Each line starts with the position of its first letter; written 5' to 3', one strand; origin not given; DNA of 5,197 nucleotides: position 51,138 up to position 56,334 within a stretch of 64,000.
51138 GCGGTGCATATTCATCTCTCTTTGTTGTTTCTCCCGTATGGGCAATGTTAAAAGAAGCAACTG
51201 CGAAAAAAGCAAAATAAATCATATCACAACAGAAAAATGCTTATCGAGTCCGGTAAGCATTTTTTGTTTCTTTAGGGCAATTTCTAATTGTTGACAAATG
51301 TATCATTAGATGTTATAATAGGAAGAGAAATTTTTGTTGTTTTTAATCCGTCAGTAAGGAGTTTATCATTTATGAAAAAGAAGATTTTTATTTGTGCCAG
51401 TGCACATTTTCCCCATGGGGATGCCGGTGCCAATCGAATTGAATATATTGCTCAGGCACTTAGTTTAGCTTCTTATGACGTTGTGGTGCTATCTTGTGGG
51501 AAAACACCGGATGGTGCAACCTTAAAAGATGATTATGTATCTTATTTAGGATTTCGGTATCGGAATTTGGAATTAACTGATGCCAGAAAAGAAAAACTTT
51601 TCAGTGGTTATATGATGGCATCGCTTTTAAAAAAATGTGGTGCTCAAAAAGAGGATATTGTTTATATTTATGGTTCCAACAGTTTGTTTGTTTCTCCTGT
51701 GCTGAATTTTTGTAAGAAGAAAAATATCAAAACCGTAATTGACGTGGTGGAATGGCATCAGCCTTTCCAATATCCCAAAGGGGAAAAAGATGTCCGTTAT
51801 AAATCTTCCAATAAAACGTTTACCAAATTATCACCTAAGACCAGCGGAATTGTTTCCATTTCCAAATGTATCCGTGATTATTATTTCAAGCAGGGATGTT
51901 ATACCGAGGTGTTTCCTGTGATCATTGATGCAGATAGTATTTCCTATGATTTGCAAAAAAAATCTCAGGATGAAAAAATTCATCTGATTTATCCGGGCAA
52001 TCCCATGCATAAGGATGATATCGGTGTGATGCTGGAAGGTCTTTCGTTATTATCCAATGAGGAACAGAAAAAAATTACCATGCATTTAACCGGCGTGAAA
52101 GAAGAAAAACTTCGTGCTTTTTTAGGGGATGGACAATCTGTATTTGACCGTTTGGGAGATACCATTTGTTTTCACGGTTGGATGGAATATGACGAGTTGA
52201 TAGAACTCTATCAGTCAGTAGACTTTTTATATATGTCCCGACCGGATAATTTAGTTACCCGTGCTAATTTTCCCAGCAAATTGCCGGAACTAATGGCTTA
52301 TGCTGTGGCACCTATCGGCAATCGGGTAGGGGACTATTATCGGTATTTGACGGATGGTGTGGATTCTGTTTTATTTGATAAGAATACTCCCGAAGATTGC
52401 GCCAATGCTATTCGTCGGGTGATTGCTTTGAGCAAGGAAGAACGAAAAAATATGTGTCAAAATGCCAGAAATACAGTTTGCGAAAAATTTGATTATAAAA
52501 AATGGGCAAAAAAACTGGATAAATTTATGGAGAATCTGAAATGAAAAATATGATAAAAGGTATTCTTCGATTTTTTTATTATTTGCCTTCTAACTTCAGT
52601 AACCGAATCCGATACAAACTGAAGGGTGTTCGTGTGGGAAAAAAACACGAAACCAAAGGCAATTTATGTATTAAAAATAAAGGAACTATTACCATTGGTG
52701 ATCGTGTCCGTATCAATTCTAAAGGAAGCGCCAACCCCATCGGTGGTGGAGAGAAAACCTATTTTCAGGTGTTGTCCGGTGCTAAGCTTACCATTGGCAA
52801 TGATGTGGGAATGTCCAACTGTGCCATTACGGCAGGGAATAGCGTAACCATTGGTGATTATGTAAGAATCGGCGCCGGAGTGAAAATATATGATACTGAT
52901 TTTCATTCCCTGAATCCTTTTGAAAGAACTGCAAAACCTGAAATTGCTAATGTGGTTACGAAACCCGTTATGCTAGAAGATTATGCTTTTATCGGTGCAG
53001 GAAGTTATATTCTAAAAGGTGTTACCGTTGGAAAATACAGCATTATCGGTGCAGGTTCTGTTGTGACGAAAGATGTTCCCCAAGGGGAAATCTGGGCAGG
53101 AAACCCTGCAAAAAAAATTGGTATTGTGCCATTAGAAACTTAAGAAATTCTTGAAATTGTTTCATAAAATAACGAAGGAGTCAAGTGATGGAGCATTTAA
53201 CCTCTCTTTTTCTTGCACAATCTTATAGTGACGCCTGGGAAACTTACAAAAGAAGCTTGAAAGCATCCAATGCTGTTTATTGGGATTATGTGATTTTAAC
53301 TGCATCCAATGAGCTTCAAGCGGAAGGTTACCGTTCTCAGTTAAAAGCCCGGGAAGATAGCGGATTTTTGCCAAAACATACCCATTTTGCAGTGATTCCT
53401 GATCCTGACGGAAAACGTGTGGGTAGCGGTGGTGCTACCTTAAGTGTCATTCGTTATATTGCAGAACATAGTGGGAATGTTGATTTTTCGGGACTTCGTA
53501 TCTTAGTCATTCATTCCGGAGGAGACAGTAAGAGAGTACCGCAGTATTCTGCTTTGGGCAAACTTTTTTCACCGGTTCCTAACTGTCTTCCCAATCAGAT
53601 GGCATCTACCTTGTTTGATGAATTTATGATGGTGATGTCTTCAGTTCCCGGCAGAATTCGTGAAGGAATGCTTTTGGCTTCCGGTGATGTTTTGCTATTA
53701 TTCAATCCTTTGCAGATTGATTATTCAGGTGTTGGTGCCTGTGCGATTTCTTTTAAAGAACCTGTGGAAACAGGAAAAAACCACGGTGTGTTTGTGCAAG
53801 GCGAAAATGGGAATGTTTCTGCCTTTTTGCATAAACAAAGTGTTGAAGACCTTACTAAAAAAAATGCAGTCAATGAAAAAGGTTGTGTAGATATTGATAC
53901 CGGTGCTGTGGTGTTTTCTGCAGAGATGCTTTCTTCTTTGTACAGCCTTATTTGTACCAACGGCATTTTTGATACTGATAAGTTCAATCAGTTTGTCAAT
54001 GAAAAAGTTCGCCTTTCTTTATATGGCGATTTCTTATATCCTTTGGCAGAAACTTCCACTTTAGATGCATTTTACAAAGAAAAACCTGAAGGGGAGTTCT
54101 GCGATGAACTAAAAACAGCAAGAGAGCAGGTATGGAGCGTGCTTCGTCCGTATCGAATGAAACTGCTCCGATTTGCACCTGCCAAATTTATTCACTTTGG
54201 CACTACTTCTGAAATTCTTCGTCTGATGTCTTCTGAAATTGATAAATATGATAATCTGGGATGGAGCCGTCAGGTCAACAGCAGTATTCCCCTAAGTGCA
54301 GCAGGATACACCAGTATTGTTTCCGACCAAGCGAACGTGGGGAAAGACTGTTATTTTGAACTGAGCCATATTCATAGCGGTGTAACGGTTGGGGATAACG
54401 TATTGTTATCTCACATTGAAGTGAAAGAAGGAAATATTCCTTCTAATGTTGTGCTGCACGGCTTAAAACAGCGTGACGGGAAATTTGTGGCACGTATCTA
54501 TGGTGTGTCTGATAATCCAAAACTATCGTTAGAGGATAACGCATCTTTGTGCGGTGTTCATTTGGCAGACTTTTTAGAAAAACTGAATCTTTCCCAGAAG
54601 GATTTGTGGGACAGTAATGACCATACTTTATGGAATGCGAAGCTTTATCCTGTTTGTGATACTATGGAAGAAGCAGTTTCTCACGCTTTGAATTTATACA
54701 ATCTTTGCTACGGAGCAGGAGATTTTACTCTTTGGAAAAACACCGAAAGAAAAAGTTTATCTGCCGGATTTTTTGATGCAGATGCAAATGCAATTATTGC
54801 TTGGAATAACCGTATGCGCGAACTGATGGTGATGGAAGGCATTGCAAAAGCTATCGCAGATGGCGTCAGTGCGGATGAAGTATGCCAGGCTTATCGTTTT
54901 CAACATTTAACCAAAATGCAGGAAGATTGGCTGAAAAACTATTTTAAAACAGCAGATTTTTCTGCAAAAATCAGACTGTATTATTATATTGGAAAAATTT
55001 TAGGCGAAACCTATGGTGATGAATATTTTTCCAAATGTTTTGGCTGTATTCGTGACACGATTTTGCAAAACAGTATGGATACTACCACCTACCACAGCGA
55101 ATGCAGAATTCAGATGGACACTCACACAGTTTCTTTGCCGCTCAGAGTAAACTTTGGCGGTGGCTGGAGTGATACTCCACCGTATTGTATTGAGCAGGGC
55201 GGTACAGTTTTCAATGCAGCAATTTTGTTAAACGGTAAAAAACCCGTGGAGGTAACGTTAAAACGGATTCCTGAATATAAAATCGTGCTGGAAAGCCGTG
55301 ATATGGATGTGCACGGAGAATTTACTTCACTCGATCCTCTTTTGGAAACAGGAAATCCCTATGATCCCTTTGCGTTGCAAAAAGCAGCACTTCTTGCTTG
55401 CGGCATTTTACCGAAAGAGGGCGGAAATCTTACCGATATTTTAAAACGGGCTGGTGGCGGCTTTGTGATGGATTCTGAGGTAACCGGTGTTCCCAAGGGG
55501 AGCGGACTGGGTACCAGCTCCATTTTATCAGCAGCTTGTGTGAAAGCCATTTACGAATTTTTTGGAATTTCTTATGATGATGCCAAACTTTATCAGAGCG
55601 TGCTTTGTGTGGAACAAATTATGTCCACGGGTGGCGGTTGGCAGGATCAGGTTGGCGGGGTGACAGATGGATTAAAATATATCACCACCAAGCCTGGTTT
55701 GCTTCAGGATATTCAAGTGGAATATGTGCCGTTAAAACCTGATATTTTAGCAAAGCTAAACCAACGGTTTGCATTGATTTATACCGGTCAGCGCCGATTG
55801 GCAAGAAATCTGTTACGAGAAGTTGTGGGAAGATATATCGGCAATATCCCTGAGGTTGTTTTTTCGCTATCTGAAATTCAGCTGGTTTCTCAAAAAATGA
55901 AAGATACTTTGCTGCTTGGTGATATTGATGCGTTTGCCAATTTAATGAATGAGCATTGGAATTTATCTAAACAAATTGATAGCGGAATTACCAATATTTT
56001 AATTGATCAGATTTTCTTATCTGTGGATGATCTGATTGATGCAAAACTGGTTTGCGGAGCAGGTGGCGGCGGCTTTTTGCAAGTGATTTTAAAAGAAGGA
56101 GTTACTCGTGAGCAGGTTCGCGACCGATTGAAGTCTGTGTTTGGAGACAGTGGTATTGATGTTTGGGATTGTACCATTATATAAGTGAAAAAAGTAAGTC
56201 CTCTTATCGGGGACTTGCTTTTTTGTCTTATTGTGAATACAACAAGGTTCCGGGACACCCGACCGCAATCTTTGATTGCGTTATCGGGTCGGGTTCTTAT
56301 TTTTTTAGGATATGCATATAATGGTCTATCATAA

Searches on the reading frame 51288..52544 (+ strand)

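Call 89: search_protein_families(library=pfam, max_evalue=0.00001, proteins=[window:51288-52544:+])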
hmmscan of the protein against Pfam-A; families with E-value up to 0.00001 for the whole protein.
window:51288-52544:+ (418 aa): 3 families
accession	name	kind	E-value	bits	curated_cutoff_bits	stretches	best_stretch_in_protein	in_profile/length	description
PF00534.26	Glycos_transf_1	-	1.9e-12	47.5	26.4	1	225-395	10-171/172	Glycosyl transferases group 1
PF13692.12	Glyco_trans_1_4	-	2.4e-10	41.2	27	1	233-379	4-140/142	Glycosyl transferases group 1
PF13524.12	Glyco_trans_1_2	-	2.4e-08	34.5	25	1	289-410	27-142/144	Glycosyl transferase-like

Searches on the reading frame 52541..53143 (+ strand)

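Call 89: search_protein_families(library=pfam, max_evalue=0.00001, proteins=[window:52541-53143:+])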
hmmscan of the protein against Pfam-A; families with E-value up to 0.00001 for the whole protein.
window:52541-53143:+ (200 aa): 2 families
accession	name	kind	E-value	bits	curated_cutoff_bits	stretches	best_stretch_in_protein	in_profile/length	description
PF00132.30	Hexapep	-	1.7e-14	53.2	27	1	144-177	3-36/36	Bacterial transferase hexapeptide (six repeats)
PF14602.12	Hexapep_2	-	2.2e-09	37.3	27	1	142-177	1-34/34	Hexapeptide repeat of succinyl-transferase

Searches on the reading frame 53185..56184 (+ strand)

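Call 13: search_protein_families(library=pfam, proteins=[window:53185-56184:+])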
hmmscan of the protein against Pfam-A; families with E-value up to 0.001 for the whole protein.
window:53185-56184:+ (999 aa): 2 families
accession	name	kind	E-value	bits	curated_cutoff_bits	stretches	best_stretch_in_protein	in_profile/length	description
PF07959.18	Fucose_pyrophosphorylase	-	3.8e-96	323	34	1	102-492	5-417/418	Fucose pyrophosphorylase domain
PF00288.32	GHMP_kinases_N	-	4.7e-09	36.8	22.3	1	767-823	24-81/87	GHMP kinases N terminal domain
